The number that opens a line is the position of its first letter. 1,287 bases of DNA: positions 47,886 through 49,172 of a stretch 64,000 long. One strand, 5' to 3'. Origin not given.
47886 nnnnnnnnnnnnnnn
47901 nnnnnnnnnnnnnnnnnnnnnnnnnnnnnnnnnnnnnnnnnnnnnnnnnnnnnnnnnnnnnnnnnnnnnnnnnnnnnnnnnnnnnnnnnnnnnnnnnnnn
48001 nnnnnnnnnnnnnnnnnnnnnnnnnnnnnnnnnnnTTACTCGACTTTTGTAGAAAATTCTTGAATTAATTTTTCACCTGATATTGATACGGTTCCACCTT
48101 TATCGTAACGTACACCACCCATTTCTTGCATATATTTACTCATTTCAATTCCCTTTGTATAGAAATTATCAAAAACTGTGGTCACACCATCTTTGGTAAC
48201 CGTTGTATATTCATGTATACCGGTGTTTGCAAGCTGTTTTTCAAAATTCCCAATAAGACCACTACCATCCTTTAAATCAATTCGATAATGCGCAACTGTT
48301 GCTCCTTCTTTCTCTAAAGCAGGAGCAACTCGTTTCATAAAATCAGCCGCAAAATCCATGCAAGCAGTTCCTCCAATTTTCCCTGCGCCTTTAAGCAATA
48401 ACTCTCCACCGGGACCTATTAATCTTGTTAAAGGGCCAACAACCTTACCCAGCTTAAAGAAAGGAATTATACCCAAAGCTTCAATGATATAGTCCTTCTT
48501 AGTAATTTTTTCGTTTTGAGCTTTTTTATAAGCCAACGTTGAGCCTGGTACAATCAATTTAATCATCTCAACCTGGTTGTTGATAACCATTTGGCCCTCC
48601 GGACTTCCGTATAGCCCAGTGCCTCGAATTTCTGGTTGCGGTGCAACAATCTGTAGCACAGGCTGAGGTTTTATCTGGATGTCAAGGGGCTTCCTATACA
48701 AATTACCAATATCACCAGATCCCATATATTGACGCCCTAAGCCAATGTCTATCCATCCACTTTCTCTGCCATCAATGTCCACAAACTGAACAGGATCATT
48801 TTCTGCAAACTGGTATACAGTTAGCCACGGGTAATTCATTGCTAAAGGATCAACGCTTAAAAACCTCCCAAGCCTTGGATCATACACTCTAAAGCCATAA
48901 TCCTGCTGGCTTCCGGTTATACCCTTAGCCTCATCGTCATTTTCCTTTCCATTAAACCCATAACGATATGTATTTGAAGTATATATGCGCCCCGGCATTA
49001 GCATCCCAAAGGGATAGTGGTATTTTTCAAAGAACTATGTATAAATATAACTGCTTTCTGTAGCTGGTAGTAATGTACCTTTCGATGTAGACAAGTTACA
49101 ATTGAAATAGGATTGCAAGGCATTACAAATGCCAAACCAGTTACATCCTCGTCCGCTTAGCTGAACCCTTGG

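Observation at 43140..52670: Array of five orphan Rhs-tip/toxin-immunity cassettes in two orientations with no full-length rhs gene nearby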

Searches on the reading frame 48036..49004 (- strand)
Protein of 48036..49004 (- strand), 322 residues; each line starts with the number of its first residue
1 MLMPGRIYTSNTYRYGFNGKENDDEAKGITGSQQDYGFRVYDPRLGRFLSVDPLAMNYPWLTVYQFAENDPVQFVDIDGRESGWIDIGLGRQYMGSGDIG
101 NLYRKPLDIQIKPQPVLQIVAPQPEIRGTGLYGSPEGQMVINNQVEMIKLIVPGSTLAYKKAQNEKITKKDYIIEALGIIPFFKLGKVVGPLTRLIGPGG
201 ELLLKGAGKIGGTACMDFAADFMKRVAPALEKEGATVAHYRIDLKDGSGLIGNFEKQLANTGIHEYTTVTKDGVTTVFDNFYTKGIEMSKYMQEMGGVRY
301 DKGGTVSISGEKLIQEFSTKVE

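Call 11: search_protein_families(library=pfam, proteins=[window:48036-49004:-], max_evalue=0.1)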
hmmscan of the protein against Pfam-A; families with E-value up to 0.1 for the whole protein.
window:48036-49004:- (322 aa): 1 family
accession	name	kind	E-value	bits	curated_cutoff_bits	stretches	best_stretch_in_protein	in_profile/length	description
PF15643.12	Tox-PL-2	-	6.3e-05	23.6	25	1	257-295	64-102/103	Papain fold toxin 2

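Call 12: search_protein_families(library=ncbifam, proteins=[window:48036-49004:-], max_evalue=0.1)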
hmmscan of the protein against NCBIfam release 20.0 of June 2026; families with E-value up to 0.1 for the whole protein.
window:48036-49004:- (322 aa): 1 family
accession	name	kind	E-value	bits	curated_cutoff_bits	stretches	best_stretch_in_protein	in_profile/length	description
TIGR03696.1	Rhs_assc_core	domain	2.5e-14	53.5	32.5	1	11-79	13-75/76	RHS repeat-associated core domain-containing protein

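Call 17: find_encoding_contigs(protein=window:48036-49004:-, flank=10000, max_places=6)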
Protein window:48036-49004:- (322 aa): no gene with exactly this product is on record in the collection.

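Call 21: find_homologous_proteins(query=window:48036-49004:-, max_evalue=0.001)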
Query window:48036-49004:- (322 aa): 1738 proteins with E <= 0.001 among 3313 candidates; the best 120 are listed.
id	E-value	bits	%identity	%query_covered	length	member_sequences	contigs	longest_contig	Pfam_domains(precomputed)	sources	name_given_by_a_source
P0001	4.9e-213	724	100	99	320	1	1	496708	-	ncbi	-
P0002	1.6e-110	387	55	100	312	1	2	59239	PF15643.13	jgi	-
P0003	3.6e-45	173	34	100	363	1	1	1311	-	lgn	-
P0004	1.4e-44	171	35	100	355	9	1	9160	PF15643.13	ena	-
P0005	2.1e-43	167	34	100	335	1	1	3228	PF15643.13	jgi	jgi:RHS repeat-associated protein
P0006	3.3e-42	163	35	100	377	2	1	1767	-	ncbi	-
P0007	3.8e-42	163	39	87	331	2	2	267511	-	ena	-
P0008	9.3e-42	161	35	100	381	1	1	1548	PF15643.13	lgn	-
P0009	1.2e-41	161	36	100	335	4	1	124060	PF15643.13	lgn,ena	-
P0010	6.7e-41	159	35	94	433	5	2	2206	PF15643.13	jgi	jgi:RHS repeat-associated protein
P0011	8.4e-36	142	81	26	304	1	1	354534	-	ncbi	-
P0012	1.6e-35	141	67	25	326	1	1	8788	PF15643.13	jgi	jgi:RHS repeat-associated protein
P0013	3.9e-33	133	70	28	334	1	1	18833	-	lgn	-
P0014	5.6e-33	132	71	25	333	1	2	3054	PF15533.13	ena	-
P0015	5.1e-32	129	56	36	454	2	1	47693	-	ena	-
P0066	4.2e-28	116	60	29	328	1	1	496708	PF00877.26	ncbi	-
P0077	6.8e-28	116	31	98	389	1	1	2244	PF15643.13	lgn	-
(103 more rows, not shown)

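Call 22: find_encoding_contigs(protein=P0001, flank=10000, max_places=3)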
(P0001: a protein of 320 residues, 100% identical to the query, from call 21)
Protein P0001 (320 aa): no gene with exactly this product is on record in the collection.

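Call 23: list_cluster_members(proteins=[P0001, P0066, P0002, P0011])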
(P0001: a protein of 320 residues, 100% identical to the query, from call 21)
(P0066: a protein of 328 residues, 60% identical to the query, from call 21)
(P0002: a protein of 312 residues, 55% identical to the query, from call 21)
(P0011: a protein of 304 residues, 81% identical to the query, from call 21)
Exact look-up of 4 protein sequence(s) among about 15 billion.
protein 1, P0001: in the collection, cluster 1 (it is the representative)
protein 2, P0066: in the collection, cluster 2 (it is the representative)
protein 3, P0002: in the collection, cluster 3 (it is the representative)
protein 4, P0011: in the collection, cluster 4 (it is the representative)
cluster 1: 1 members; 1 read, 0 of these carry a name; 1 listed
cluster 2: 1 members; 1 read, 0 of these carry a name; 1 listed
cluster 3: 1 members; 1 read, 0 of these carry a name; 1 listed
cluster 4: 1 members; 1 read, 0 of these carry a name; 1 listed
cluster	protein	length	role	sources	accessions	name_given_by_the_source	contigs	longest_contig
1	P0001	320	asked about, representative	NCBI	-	-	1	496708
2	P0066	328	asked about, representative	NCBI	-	-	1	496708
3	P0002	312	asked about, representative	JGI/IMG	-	-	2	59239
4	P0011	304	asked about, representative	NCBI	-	-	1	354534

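Call 27: find_encoding_contigs(protein=P0011, flank=10000, max_places=3)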
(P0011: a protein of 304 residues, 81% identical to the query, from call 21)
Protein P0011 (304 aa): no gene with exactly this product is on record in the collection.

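Call 28: find_encoding_contigs(protein=P0013, flank=10000, max_places=3)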
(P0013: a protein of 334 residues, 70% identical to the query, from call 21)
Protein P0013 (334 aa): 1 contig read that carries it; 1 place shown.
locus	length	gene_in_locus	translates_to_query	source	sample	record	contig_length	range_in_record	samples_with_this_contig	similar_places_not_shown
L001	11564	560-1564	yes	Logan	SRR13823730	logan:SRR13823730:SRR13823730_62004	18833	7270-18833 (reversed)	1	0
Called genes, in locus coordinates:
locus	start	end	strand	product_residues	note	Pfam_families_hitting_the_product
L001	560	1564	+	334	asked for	-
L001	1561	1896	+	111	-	-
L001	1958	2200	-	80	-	-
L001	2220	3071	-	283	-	-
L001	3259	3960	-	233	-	PF00535:Glycos_transf_2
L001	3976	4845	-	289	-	PF05721:PhyH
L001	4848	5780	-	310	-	PF05721:PhyH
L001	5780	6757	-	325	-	PF05721:PhyH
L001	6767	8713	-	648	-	PF05721:PhyH, PF13759:2OG-FeII_Oxy_5 (faint), PF05721:PhyH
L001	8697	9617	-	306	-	PF05721:PhyH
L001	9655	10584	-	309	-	PF01061:ABC2_membrane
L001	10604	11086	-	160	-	PF02635:DsrE (weak), PF13686:DrsE_2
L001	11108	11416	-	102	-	PF04358:DsrC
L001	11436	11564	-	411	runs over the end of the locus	PF07992:Pyr_redox_2, PF21706:FCSD_central (faint)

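Call 48: find_encoding_contigs(protein=P0002, flank=10000, max_places=3)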
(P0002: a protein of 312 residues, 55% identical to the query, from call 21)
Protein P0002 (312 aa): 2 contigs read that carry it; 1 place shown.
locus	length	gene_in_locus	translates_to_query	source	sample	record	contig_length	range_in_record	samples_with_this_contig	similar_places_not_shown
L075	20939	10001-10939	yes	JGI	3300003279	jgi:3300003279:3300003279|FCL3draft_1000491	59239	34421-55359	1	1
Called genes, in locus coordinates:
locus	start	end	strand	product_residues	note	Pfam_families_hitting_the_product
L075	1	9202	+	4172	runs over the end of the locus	PF20041:DUF6443 (faint)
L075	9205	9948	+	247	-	-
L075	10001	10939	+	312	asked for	PF15643:Tox-PL-2 (weak)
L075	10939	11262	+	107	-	-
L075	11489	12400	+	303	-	PF15639:Tox-MPTase3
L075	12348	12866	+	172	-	-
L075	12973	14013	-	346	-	PF00589:Phage_integrase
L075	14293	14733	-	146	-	-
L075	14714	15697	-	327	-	PF01764:Lipase_3 (weak)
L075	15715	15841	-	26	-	-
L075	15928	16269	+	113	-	PF13560:HTH_31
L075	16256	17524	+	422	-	PF07804:HipA_C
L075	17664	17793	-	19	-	-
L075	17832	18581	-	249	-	PF01695:IstB_IS21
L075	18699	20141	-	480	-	PF02796:HTH_7 (weak), PF22483:Mu-transpos_C_2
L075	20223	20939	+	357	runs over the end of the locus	-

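Call 60: search_protein_families(library=pfam, proteins=[L075:12973-14013:-], max_evalue=0.01)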
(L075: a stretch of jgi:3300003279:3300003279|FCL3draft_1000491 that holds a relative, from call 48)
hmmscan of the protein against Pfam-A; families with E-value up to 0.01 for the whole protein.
L075:12973-14013:- (346 aa): 1 family
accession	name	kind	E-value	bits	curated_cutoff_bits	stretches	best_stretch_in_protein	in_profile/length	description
PF00589.27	Phage_integrase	-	8.7e-08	32.6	27.1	1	165-325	23-167/172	Phage integrase family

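Call 61: search_protein_families(library=ncbifam, proteins=[L075:12973-14013:-], max_evalue=0.01)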
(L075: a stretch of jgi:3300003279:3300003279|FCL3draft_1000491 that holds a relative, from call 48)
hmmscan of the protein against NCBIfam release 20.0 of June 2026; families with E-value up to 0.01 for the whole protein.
L075:12973-14013:- (346 aa): 2 families
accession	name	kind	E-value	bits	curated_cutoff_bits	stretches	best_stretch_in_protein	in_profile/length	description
NF040815.2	recomb_XerA_Arch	equivalog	5.5e-06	26.1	220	1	31-314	11-243/263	site-specific tyrosine recombinase/integron integrase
TIGR02224.1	recomb_XerC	equivalog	0.0001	21.8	335.15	1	32-314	13-266/295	tyrosine recombinase XerC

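Call 76: search_protein_families(library=padloc, proteins=[window:48036-49004:-], max_evalue=0.01)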
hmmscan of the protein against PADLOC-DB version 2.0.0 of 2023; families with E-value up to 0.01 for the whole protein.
window:48036-49004:- (322 aa): 0 families

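Call 89: search_protein_families(library=ncbifam, proteins=[L001:560-1564:+, L001:2220-3104:-], max_evalue=0.01)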
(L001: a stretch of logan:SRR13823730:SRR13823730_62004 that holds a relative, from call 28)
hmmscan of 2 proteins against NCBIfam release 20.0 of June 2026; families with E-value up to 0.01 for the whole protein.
L001:560-1564:+ (334 aa): 1 family
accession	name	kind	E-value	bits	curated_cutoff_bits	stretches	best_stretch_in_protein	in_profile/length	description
TIGR03696.1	Rhs_assc_core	domain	2.2e-13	50.5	32.5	1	8-92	1-76/76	RHS repeat-associated core domain-containing protein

L001:2220-3104:- (294 aa): 1 family
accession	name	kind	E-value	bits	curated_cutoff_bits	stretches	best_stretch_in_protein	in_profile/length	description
TIGR03696.1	Rhs_assc_core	domain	1.3e-11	44.8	32.5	1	5-88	1-76/76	RHS repeat-associated core domain-containing protein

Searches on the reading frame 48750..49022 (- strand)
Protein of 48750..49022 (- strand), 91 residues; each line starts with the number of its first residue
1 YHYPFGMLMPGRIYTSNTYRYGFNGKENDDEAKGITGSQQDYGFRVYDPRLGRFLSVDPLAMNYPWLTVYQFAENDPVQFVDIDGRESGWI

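Call 26: search_protein_representatives(protein=window:48750-49022:-)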
Query: 91 residues. Proteins with E-value up to 0.001 (for the whole library): 49160; up to 1e-10: 18112; up to 1e-30: 156. The best 150 are listed.
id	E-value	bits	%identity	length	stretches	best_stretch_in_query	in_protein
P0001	1.3e-50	186.0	100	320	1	9-91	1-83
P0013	2.1e-38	146.8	74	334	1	2-88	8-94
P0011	1.9e-37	143.7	81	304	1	9-90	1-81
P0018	1.2e-36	141.1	70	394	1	2-89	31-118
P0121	5.8e-36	139.0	71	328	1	3-90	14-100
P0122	5.4e-35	135.9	49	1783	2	2-87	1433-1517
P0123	6.2e-35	135.7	69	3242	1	2-87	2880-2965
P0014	8.3e-35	135.2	72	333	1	9-89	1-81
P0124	1.3e-34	134.6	72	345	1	2-87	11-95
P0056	6.7e-34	132.3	70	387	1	2-87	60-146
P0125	6.9e-34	132.3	70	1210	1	2-88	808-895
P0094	8.3e-34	132.1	70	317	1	1-87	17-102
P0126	9.6e-34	131.8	69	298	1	3-89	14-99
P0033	1.1e-33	131.7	68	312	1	2-89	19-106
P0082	1.2e-33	131.6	69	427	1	2-87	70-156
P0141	2.8e-32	127.2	69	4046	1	2-87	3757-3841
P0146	3.4e-32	126.9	69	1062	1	2-87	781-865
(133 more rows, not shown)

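Call 36: find_related_loci(query=A3, collection=genome_contigs, flank=10000)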
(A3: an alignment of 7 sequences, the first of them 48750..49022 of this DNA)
Query A3 (91 aa) in genome_contigs; peptide patterns used: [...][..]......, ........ (x = any residue, [..] = any of these).
510 stretches matched a pattern; 426 encode a relative of the query (tblastn E <= 1e-3); the best 80 are kept; 73 distinct loci.
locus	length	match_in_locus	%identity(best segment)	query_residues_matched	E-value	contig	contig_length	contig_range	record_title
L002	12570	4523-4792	71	2-90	4e-41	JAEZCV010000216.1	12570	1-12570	MAG: Bacteroidetes bacterium isolate OH_CBrB_264 k127_346765, whole genome shotgun sequence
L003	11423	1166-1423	68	2-88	2e-38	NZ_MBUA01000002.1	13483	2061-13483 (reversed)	Flavihumibacter stibioxidans strain YS-17 YS-17_scaffold10, whole genome shotgun sequence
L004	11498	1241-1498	70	2-87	1e-38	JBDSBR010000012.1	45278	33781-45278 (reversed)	MAG: Chitinophagaceae bacterium isolate cluster1_bin.138 k127_12654694, whole genome shotgun sequence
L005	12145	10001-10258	71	2-87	2e-38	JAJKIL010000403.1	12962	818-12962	MAG: Niastella sp. isolate b58_HoplandSoilSeptJan k101_6576090, whole genome shotgun sequence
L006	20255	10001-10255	69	2-87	2e-37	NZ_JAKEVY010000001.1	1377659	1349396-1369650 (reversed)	Flavihumibacter fluminis strain RY-1 NODE_1_length_1377659_cov_49.252679, whole genome shotgun sequence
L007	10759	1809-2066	70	2-87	4e-37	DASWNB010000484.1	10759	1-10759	MAG TPA_asm: Flavisolibacter sp. isolate SMAG_U3402 k141_486026, whole genome shotgun sequence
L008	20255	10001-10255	66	2-87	2e-37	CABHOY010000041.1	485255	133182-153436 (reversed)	MAG: uncultured Flavihumibacter sp. isolate Flavihumibacter_sp_nbed43b010 genome assembly, contig: NODE_21_length_485255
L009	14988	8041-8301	66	2-87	6e-37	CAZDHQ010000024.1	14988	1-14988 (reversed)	MAG TPA_asm: uncultured Ferruginibacter sp. isolate binchicken_co322_65 genome assembly, contig: NODE_5276_length_14988_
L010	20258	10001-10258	68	2-87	1e-36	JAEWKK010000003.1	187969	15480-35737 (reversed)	MAG: Bacteroidetes bacterium isolate OH_PBrB_35 k127_1055983, whole genome shotgun sequence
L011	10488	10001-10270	65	2-91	2e-36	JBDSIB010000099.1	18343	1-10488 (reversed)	MAG: Ferruginibacter sp. isolate cluster1_bin.29 k127_10312935, whole genome shotgun sequence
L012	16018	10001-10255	66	2-87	3e-36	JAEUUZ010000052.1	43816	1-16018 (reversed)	MAG: Chitinophagales bacterium isolate new MAG-368 k141_3923334, whole genome shotgun sequence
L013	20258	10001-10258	68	2-87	2e-36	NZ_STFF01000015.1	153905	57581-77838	Niastella caeni strain HX-16-21 Scaffold15, whole genome shotgun sequence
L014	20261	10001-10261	66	2-89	3e-36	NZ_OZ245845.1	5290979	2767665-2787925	MAG: Winogradskyella sp. isolate a25b88cc-6602-4e3b-a4f0-df5fe21f6838 chromosome 1, complete sequence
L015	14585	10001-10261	68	2-89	3e-36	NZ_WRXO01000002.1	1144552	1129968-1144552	Chitinophaga oryziterrae strain JCM 16595 NODE_2_length_1144552_cov_24.952734, whole genome shotgun sequence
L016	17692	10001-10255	70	3-87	3e-36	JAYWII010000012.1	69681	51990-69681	MAG: Chitinophagaceae bacterium isolate GLR81_GL56_UP_2_metabinner_1 GLR81_GL56_UP_2_metabinner_1_11, whole genome shotg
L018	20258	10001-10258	70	2-87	4e-36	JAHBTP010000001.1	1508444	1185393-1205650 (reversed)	MAG: Ferruginibacter sp. isolate ACE_BAC16 BAC16_1, whole genome shotgun sequence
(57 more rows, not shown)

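Call 60: search_protein_families(library=pfam, proteins=[L018:8801-9874:-, L004:5352-6407:+], max_evalue=0.01)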
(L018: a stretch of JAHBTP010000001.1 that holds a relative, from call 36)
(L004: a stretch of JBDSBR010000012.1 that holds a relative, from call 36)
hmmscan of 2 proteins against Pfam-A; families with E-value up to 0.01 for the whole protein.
L018:8801-9874:- (357 aa): 1 family
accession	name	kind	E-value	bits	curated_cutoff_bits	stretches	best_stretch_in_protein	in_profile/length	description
PF00589.27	Phage_integrase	-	3.6e-09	37.1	27.1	1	179-336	33-168/172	Phage integrase family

L004:5352-6407:+ (351 aa): 1 family
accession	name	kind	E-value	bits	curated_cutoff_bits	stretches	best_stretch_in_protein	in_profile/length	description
PF00589.27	Phage_integrase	-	5.5e-08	33.2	27.1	1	162-329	21-167/172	Phage integrase family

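Call 61: search_protein_families(library=ncbifam, proteins=[L018:8801-9874:-, L004:5352-6407:+], max_evalue=0.01)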
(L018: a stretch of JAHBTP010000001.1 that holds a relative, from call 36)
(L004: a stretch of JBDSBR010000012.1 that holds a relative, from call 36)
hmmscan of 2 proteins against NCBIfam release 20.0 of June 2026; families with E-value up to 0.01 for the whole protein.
L018:8801-9874:- (357 aa): 2 families
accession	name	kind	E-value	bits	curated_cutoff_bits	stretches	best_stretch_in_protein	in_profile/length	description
TIGR02224.1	recomb_XerC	equivalog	1.7e-06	27.6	335.15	1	33-327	10-269/295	tyrosine recombinase XerC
NF040815.2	recomb_XerA_Arch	equivalog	8.3e-06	25.6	220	1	34-326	10-245/263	site-specific tyrosine recombinase/integron integrase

L004:5352-6407:+ (351 aa): 1 family
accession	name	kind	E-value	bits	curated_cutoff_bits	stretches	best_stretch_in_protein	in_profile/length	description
NF040815.2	recomb_XerA_Arch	equivalog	1.5e-08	34.5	220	1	33-322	14-247/263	site-specific tyrosine recombinase/integron integrase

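Call 98: find_related_loci(query=A3, collection=viral_contigs, flank=8000)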
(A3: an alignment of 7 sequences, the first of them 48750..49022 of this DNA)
Query A3 (91 aa) in viral_contigs; peptide patterns used: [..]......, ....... (x = any residue, [..] = any of these).
29 stretches matched a pattern, but none encodes a relative of the query by tblastn (E <= 1e-3).
